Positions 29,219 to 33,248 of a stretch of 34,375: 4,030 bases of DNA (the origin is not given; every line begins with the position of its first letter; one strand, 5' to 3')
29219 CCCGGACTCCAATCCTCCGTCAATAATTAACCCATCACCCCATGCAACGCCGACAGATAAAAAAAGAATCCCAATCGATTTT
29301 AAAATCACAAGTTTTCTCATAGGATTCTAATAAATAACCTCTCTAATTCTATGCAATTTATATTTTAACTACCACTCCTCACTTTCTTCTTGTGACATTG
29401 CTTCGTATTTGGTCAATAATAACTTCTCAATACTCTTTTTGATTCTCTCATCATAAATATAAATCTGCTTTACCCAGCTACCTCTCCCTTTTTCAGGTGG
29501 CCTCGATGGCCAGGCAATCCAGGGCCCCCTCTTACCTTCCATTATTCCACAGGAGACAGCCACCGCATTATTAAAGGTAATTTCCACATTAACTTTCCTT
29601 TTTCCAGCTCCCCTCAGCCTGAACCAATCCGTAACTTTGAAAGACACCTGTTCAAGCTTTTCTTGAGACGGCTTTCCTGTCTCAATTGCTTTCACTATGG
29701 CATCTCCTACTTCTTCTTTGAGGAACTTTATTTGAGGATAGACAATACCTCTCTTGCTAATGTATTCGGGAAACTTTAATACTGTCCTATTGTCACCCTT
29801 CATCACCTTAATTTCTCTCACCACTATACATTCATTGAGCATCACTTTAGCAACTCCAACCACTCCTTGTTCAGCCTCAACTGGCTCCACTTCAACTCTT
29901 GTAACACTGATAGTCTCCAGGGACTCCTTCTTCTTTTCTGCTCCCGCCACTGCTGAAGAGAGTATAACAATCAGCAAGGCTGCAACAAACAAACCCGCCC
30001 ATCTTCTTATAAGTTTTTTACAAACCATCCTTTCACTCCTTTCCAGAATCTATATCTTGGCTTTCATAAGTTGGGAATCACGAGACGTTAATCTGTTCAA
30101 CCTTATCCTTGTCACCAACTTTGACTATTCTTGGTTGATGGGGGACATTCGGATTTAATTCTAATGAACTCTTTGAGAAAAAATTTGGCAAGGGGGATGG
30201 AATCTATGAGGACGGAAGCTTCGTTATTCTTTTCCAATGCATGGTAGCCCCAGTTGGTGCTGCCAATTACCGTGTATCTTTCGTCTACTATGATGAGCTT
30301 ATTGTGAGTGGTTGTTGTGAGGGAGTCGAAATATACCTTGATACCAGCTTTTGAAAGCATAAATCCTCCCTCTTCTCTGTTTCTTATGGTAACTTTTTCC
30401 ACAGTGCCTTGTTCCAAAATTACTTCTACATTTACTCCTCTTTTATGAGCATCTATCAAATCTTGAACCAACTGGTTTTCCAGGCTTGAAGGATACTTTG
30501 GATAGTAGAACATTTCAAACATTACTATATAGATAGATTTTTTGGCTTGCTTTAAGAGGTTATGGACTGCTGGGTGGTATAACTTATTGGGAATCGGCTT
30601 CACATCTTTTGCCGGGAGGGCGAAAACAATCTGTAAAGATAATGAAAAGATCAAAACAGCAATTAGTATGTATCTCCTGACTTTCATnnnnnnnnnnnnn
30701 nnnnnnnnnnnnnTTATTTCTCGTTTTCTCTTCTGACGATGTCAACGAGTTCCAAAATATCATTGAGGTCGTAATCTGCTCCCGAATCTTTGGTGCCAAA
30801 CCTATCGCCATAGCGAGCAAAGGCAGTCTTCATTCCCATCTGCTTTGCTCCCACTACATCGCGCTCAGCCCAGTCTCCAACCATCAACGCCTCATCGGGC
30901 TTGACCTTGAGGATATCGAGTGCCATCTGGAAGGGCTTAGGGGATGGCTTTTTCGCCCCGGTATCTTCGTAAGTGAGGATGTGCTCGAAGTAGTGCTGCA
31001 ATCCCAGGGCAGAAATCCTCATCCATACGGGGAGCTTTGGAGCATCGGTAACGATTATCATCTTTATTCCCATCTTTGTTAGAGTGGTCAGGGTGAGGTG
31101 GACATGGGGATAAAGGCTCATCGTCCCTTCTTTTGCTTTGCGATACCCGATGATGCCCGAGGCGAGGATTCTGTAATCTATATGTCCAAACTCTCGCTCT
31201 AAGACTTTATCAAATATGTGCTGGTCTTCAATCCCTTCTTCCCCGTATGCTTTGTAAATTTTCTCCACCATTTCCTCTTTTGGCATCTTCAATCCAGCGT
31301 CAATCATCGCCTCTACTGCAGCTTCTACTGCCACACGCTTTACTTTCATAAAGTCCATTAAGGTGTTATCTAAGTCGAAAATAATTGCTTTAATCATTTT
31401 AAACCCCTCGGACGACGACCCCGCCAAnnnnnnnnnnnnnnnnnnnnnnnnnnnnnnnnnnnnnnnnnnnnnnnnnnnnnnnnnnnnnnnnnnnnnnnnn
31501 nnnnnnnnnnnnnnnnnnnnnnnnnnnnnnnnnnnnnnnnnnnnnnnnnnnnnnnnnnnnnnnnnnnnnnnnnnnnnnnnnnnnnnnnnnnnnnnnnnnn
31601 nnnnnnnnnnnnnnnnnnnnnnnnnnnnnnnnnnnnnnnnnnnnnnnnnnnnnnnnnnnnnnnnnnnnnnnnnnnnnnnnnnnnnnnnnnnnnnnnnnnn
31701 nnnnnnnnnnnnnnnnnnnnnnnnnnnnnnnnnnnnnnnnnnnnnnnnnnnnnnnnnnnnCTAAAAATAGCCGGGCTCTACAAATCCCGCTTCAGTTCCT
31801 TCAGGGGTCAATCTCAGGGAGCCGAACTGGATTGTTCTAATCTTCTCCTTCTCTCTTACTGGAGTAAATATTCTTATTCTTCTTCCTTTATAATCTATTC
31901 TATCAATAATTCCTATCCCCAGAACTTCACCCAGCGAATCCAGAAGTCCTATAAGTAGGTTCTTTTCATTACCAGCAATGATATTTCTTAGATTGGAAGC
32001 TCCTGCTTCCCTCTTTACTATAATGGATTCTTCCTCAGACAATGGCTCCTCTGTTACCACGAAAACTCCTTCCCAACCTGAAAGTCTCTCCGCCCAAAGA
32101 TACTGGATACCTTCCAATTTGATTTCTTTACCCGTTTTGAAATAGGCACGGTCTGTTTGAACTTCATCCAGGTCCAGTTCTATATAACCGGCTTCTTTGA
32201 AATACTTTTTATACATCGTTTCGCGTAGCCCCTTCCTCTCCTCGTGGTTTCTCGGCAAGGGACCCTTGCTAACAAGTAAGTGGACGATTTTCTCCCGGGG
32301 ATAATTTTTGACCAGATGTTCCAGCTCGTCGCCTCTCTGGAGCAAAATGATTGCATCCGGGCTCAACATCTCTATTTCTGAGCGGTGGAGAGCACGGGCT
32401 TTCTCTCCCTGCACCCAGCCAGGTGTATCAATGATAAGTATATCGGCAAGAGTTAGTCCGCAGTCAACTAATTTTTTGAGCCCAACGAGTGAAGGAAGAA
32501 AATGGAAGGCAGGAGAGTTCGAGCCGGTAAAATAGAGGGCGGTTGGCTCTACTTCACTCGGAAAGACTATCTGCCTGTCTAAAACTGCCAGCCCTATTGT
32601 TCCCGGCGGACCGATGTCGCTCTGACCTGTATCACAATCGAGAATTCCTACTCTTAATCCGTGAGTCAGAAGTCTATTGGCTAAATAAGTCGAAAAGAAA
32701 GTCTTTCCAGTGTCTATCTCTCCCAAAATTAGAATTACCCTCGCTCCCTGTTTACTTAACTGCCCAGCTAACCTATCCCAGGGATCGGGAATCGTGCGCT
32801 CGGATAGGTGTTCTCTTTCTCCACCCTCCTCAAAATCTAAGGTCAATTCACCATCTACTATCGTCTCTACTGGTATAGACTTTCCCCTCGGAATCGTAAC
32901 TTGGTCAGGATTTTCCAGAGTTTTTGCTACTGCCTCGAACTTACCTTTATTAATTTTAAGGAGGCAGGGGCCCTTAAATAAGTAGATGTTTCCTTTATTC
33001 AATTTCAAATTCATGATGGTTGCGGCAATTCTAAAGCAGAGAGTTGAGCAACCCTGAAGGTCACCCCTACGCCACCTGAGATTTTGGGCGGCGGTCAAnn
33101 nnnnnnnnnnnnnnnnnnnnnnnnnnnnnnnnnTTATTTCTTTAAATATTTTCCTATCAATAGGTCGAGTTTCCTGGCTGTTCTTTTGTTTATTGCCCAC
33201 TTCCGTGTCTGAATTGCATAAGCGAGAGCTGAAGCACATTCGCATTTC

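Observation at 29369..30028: SpoVG fold duplicated and placed behind a signal peptide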

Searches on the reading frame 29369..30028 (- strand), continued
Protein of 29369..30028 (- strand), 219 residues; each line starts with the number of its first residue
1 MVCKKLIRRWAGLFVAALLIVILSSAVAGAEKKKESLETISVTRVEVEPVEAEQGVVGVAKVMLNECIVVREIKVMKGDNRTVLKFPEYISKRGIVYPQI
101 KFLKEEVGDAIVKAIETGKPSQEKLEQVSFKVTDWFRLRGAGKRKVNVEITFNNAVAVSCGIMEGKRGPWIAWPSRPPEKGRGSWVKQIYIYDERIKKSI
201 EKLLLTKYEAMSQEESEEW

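Call 67: find_encoding_contigs(protein=P0063, flank=10000, max_places=1)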
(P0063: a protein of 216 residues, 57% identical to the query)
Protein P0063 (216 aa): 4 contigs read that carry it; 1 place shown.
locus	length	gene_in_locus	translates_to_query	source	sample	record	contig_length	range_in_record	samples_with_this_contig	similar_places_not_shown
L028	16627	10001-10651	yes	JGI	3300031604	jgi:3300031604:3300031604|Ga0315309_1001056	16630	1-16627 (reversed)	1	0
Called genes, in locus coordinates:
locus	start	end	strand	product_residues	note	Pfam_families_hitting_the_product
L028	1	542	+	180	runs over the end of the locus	?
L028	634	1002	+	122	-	PF00072:Response_reg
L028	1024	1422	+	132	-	PF00072:Response_reg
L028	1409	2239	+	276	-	PF00456:Transketolase_N, PF13292:DXP_synthase_N, PF00676:E1_dh (weak)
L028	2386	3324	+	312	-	PF02779:Transket_pyr, PF02780:Transketolase_C, PF22613:Transketolase_C_1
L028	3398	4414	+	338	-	PF01384:PHO4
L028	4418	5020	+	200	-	PF01865:PhoU_div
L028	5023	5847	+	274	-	PF01048:PNP_UDP_1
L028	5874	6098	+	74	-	PF04845:PurA (faint)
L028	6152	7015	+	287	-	PF01048:PNP_UDP_1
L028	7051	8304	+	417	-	PF16575:CLP1_P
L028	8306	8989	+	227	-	PF00702:Hydrolase, PF13419:HAD_2, PF13242:Hydrolase_like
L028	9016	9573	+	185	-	PF13091:PLDc_2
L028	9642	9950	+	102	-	-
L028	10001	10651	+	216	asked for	PF04026:SpoVG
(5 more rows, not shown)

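Call 68: find_encoding_contigs(protein=P0058, flank=10000, max_places=1)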
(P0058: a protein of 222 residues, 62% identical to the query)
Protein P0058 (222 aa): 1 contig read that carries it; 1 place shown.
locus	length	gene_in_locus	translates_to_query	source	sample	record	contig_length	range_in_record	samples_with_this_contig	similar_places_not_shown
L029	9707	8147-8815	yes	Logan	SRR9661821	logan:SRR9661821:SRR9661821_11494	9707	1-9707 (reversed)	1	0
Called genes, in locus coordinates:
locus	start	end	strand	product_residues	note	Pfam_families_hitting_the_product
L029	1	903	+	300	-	?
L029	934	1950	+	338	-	PF01384:PHO4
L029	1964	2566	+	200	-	PF01865:PhoU_div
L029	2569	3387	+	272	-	PF01048:PNP_UDP_1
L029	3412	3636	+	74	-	PF04845:PurA (faint)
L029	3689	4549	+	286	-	PF01048:PNP_UDP_1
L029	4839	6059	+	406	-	PF16575:CLP1_P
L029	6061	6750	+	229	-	PF00702:Hydrolase, PF13419:HAD_2, PF13242:Hydrolase_like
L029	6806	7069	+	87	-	-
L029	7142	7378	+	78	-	-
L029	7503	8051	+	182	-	PF17941:PP_kinase_C_1 (weak), PF13091:PLDc_2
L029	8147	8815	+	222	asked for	PF04026:SpoVG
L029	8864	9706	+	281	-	?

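Call 71: search_protein_families(library=padloc, proteins=[window:29369-30028:-], max_evalue=0.001)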
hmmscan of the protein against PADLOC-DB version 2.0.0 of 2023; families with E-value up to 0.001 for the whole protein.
window:29369-30028:- (219 aa): 0 families

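Call 72: search_protein_families(library=phrogs, proteins=[window:29369-30028:-], max_evalue=0.001)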
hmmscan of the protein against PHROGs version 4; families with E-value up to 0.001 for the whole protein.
window:29369-30028:- (219 aa): 1 family
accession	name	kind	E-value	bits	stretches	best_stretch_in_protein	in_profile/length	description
phrog_27338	-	unknown function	0.00023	22.6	0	41-89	4-51/103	-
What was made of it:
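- Tried and rejected: Only a marginal PHROG hit of unknown function (call 72).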

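Call 75: find_related_loci(query=A6, collection=metagenome_contigs, flank=8000)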
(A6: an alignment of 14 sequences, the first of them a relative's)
Query A6 (219 aa) in metagenome_contigs; peptide patterns used: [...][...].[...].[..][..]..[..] (x = any residue, [..] = any of these).
149 stretches matched a pattern; 74 encode a relative of the query (tblastn E <= 1e-3); 74 distinct loci.
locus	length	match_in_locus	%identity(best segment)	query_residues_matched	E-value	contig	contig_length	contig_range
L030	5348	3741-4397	99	1-219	1e-141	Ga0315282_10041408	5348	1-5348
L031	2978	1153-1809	98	1-219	2e-145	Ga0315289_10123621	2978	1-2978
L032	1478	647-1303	87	1-219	1e-136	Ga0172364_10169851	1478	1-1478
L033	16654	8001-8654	84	1-219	9e-122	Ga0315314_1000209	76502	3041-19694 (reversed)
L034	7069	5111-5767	86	1-219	2e-116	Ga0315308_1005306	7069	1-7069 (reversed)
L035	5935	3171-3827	80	1-219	6e-114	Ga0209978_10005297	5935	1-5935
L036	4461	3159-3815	79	1-219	4e-114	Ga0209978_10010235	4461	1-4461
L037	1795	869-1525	77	1-219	3e-119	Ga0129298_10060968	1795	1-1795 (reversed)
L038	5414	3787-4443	75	1-219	7e-111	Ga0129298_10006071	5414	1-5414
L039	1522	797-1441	77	5-219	9e-118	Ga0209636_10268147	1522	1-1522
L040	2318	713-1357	78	5-219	3e-113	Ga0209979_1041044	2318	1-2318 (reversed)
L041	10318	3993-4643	74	1-219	6e-108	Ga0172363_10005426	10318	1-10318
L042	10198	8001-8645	78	5-219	2e-107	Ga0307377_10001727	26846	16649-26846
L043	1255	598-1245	74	1-219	6e-115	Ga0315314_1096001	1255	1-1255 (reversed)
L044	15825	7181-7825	79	5-219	6e-106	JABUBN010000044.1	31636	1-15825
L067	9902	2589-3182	43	8-214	2e-38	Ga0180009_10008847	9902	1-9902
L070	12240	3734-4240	44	40-208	4e-35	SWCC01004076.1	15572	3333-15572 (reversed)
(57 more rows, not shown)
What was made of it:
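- Tried and rejected: It worked with the narrower A6 (call 75).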

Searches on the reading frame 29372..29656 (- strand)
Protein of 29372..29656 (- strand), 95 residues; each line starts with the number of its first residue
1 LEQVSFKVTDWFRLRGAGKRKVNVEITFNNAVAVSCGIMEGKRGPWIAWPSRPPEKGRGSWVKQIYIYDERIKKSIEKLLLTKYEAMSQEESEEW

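Call 9: search_protein_families(library=pfam, proteins=[window:29372-29656:-], max_evalue=10)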
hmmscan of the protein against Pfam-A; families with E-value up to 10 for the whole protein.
seq(95 aa): 1 family
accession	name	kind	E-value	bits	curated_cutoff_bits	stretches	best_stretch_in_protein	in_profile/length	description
PF04026.17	SpoVG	-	0.00015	22.3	29.6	1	16-85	13-81/82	SpoVG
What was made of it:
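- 29372..29641 (-): SpoVG domain 2 (residues ~130-219), basic (pI 9.3). WPS-R176 retains one residue of the basic doublet needed for DNA binding in canonical SpoVG. Pfam SpoVG 22.3 bits, E=1.5e-4, when scanned alone (call 9).
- On SpoVG domain family (Pfam PF04026): Domain 2 alone 22.3 bits (below cut-off, E=1.5e-4) (call 9).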

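Call 33: search_solved_structures(query=A3, max_evalue=1, show_alignments=2)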
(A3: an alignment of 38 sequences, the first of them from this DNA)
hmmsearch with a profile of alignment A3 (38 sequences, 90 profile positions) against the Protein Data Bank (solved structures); distinct sequences matched with E-value up to 1: 5.
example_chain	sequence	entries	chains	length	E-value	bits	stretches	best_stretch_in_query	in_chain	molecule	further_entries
2i9x_A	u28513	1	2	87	6.1e-11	45.1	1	9-84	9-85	Putative septation protein spoVG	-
2i9z_A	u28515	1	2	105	6.2e-11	45.1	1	9-86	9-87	Putative septation protein spoVG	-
2ia9_A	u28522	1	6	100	5.7e-09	38.8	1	10-85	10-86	Putative septation protein spoVG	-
6j49_O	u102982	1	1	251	0.18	14.8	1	17-62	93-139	Outer surface protein A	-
2v5i_A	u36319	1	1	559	0.64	13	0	38-73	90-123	SALMONELLA TYPHIMURIUM DB7155 BACTERIOPHAGE DET7 TAILSPIKE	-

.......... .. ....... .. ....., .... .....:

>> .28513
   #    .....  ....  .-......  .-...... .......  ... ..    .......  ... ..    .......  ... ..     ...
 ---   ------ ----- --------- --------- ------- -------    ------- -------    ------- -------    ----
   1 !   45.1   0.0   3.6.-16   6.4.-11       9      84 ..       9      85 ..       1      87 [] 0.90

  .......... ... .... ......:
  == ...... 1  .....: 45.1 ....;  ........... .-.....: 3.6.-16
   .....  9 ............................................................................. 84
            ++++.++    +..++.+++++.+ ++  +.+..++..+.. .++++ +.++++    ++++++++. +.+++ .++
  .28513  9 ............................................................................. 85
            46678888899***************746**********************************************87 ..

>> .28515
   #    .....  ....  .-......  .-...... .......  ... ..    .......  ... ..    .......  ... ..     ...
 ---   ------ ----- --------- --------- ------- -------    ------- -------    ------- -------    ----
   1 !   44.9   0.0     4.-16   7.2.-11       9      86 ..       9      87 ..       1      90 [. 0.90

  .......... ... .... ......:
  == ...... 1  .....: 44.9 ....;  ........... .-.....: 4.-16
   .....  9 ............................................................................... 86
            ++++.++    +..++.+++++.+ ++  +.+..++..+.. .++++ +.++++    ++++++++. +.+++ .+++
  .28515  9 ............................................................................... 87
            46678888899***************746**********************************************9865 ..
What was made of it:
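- Checked: Family profile of domain 2 against PDB sequences: SpoVG 2i9x/2i9z/2ia9 at E=6e-11 to 6e-9 (call 33).
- Domain-2 profile hits SpoVG crystal structures at E=6e-11 (call 33).
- Tried and rejected: It was replaced by the domain-2 family profile, which hits SpoVG at E=6e-11 (call 33).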

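Call 34: search_protein_families(library=pfam, alignment_id=A3, max_evalue=0.01)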
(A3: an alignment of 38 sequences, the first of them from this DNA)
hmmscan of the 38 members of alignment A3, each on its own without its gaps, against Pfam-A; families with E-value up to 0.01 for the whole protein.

A. member 1, seq(95 aa): 1 family
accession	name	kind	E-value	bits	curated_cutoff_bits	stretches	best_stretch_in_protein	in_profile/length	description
PF04026.17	SpoVG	-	0.00015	22.3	29.6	1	16-85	13-81/82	SpoVG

B. families by the number of members that match (of 38 scanned): 1 family
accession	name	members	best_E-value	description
PF04026.17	SpoVG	38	2e-25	SpoVG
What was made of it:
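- On SpoVG domain family (Pfam PF04026): The domain-2 family profile hits SpoVG PDB chains at E=6e-11 (call 33), and 38 of 38 domain-2 relatives hit PF04026 (call 34).
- Checked: 38 of 38 domain-2 sequences from the wider family hit Pfam SpoVG, best 2e-25 (call 34).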

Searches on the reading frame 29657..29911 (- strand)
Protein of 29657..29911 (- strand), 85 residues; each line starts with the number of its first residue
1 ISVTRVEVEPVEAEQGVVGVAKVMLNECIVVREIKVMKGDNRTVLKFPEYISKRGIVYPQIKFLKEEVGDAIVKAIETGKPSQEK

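Call 9: search_protein_families(library=pfam, proteins=[window:29657-29911:-], max_evalue=10)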
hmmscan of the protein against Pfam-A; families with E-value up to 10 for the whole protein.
seq(85 aa): 1 family
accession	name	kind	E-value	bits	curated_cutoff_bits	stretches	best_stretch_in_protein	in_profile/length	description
PF04026.17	SpoVG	-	4.7e-10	39.9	29.6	1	2-75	2-79/82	SpoVG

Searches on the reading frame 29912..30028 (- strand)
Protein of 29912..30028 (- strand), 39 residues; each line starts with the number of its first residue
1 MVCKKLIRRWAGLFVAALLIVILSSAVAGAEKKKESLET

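Call 9: search_protein_families(library=pfam, proteins=[window:29912-30028:-], max_evalue=10)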
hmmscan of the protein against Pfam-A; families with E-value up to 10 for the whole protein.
seq(39 aa): 1 family
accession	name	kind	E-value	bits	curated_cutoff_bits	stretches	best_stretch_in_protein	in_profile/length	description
PF20520.3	Ac45-VOA1_TM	-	0.009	16.2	25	1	10-27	8-25/39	V0 complex accessory subunit Ac45/VOA1 transmembrane domain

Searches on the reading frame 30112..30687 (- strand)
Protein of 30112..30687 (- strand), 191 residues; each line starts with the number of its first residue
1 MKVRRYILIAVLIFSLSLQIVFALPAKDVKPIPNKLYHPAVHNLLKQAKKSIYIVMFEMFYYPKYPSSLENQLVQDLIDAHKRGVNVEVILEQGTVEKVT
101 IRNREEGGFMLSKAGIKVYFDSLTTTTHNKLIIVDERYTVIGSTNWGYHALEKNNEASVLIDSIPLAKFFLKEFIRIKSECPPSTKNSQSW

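Call 3: search_protein_families(library=pfam, proteins=[window:30112-30687:-], max_evalue=1)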
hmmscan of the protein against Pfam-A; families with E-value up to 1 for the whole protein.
window:30112-30687:- (191 aa): 6 families
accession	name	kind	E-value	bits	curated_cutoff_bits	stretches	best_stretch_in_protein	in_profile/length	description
PF13091.12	PLDc_2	-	1.1e-24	87.2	27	1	43-177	3-131/132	PLD-like domain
PF17941.7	PP_kinase_C_1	-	5.1e-05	23.4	25.7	1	40-137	22-114/167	Polyphosphate kinase C-terminal domain 1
PF00614.28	PLDc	-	0.00017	21.9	21.9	1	128-147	6-25/28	Phospholipase D Active site motif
PF11495.14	Regulator_TrmB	-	0.0096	15.6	22.2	1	66-176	31-126/233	Archaeal transcriptional regulator TrmB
PF08350.17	FilR1_middle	-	0.017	15.6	27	1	43-149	7-104/128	Methanogenesis regulatory protein FilR1, middle domain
PF07894.18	SACK1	-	0.14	12.1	21.4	1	41-98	130-179/274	Scaffolding anchor of CK1 domain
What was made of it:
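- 30112..30687 (-): Upstream neighbour: exported single-HKD PLD-family (Nuc/NucT-like) nuclease candidate. PLDc_2 87.2 bits (call 3).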

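Call 4: search_protein_families(library=ncbifam, proteins=[window:30112-30687:-], max_evalue=1)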
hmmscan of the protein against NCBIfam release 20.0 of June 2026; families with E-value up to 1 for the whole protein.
window:30112-30687:- (191 aa): 13 families
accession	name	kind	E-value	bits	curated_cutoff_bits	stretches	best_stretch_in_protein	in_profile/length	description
NF038319.1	DISARM_DrmC_I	equivalog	6.3e-14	52.1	133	1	28-168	86-225/236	DISARM system phospholipase D-like protein DrmC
NF010490.0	PRK13912.1-1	equivalog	6.8e-14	52.3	211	1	6-163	4-141/159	nuclease NucT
NF008427.0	PRK11263.1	equivalog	4.5e-10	39.2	281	1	43-173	214-335/409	cardiolipin synthase ClsB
NF010492.0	PRK13912.1-3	equivalog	4.7e-09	36.1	297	1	40-183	38-177/178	nuclease NucT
NF010493.0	PRK13912.1-4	equivalog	1.3e-07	31.7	351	1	73-179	55-166/171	nuclease NucT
TIGR04265.1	bac_cardiolipin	equivalog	2.9e-07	29.8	290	1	37-168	319-441/483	cardiolipin synthase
NF009107.0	PRK12452.1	equivalog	4.3e-05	22.4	787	1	18-163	331-463/509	cardiolipin synthase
NF010491.0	PRK13912.1-2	equivalog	0.00079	19.2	225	1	115-160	111-156/180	nuclease NucT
TIGR03705.1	poly_P_kin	equivalog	0.0044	15.5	465.85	1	41-137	345-436/673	polyphosphate kinase 1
NF003917.0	PRK05443.1-1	subfamily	0.0074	14.7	470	1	41-137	351-442/689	RNA degradosome polyphosphate kinase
NF003918.0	PRK05443.1-2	subfamily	0.01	13.9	691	1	40-137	362-454/697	RNA degradosome polyphosphate kinase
NF003921.0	PRK05443.2-2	subfamily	0.018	13.4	701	1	33-134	357-453/707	RNA degradosome polyphosphate kinase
NF003919.0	PRK05443.1-4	equivalog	0.028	12.7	908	1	43-136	372-460/730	RNA degradosome polyphosphate kinase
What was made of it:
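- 30112..30687 (-): NucT/DrmC-type NCBIfam hits, all below equivalog cut-offs (call 4).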

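Call 71: search_protein_families(library=padloc, proteins=[window:30112-30687:-], max_evalue=0.001)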
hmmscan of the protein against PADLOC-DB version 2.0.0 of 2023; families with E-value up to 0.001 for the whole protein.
window:30112-30687:- (191 aa): 25 families
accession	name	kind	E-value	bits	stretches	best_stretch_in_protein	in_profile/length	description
PDLC02591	DrmC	-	5.2e-14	50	1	20-175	97-248/260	DrmC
PDLC02614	DrmC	-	1.3e-13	49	1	39-168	24-142/153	DrmC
PDLC03922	MkoB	-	5.7e-13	47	1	40-170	315-438/610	-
PDLC02585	DrmC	-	6.5e-13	46.8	1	32-163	101-230/253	DrmC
PDLC02606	DrmC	-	1.2e-11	42.7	1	19-163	19-159/182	DrmC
PDLC02616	DrmC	-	2.3e-10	38.5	1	38-168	83-206/224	DrmC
PDLC02607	DrmC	-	2.7e-10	38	1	30-162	104-238/265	DrmC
PDLC02588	DrmC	-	1.1e-09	36.4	1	65-162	125-228/256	DrmC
PDLC03924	MkoC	-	3.9e-09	33.2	1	41-163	997-1118/1136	-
PDLC02609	DrmC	-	7.3e-09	33.9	1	40-172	100-227/241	DrmC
PDLC02605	DrmC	-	1.8e-07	29.1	1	32-168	111-250/270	DrmC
PDLC02597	DrmC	-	5.5e-07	27.7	1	43-169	103-227/242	DrmC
PDLC02611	DrmC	-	7.1e-07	27.5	1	43-165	3-117/138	DrmC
PDLC02587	DrmC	-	8.7e-07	26.2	1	125-174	203-252/267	DrmC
PDLC02589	DrmC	-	2.3e-06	25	0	29-93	103-159/264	DrmC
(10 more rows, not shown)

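Call 72: search_protein_families(library=phrogs, proteins=[window:30112-30687:-], max_evalue=0.001)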
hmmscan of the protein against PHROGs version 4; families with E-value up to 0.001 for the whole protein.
window:30112-30687:- (191 aa): 2 families
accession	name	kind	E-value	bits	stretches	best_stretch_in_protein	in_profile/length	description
phrog_12711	-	unknown function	1.3e-13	52.1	1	5-177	2-160/162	-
phrog_17878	-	unknown function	3.4e-08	33.6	1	54-163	334-436/483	-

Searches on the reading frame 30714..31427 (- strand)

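Call 3: search_protein_families(library=pfam, proteins=[window:30714-31427:-], max_evalue=1)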
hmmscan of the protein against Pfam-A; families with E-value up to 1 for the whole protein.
window:30714-31427:- (237 aa): 6 families
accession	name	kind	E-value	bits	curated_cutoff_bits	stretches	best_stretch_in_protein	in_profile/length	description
PF13419.12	HAD_2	-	1.2e-29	104.2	23.8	1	15-203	1-177/178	Haloacid dehalogenase-like hydrolase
PF00702.32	Hydrolase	-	4.1e-28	99.5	26.4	1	12-198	1-191/191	haloacid dehalogenase-like hydrolase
PF13242.12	Hydrolase_like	-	1e-09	38.6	22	1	159-207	3-51/75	HAD-hyrolase-like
PF09419.16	PGP_phosphatase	-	0.0033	17.5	20.4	1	176-200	135-159/168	Mitochondrial PGP phosphatase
PF06888.18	Put_Phosphatase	-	0.046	13.6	27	1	102-152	69-121/234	Putative Phosphatase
PF13344.12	Hydrolase_6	-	0.11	13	27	0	104-151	14-64/101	Haloacid dehalogenase-like hydrolase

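Call 71: search_protein_families(library=padloc, proteins=[window:30714-31427:-], max_evalue=0.001)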
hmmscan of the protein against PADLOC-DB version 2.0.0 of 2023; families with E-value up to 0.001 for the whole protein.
window:30714-31427:- (237 aa): 1 family
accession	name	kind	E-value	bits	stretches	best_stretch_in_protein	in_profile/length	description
PDLC03008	Hydrolase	-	1.9e-12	45.2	1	14-155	5-150/288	-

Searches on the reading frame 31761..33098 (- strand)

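Call 3: search_protein_families(library=pfam, proteins=[window:31761-33098:-], max_evalue=1)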
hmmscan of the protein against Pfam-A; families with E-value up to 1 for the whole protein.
window:31761-33098:- (445 aa): 7 families
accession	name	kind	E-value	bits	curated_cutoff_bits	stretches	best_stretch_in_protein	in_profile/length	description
PF16575.11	CLP1_P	-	2.2e-37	129.2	26.6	1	126-301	1-187/188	mRNA cleavage and polyadenylation factor CLP1 P-loop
PF06745.19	ATPase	-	0.0068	16.2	26.6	1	119-142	19-43/231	KaiC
PF01656.29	CbiA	-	0.013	15.9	25.4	1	129-159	9-39/125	CobQ/CobB/MinD/ParA nucleotide binding domain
PF10609.15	ParA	-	0.054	13.3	27.1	1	130-157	15-42/246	NUBPL iron-transfer P-loop NTPase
PF03205.20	MobB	-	0.16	12.3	26.6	1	121-165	1-45/133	Molybdopterin guanine dinucleotide synthesis protein B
PF09140.17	MipZ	-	0.25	11.1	20.7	0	130-228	12-110/262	ATPase MipZ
PF00350.29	Dynamin_N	-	0.27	11.7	27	1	210-255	93-137/168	Dynamin family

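Call 71: search_protein_families(library=padloc, proteins=[window:31761-33098:-], max_evalue=0.001)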
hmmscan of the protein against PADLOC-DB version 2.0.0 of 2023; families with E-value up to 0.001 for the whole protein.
window:31761-33098:- (445 aa): 0 families
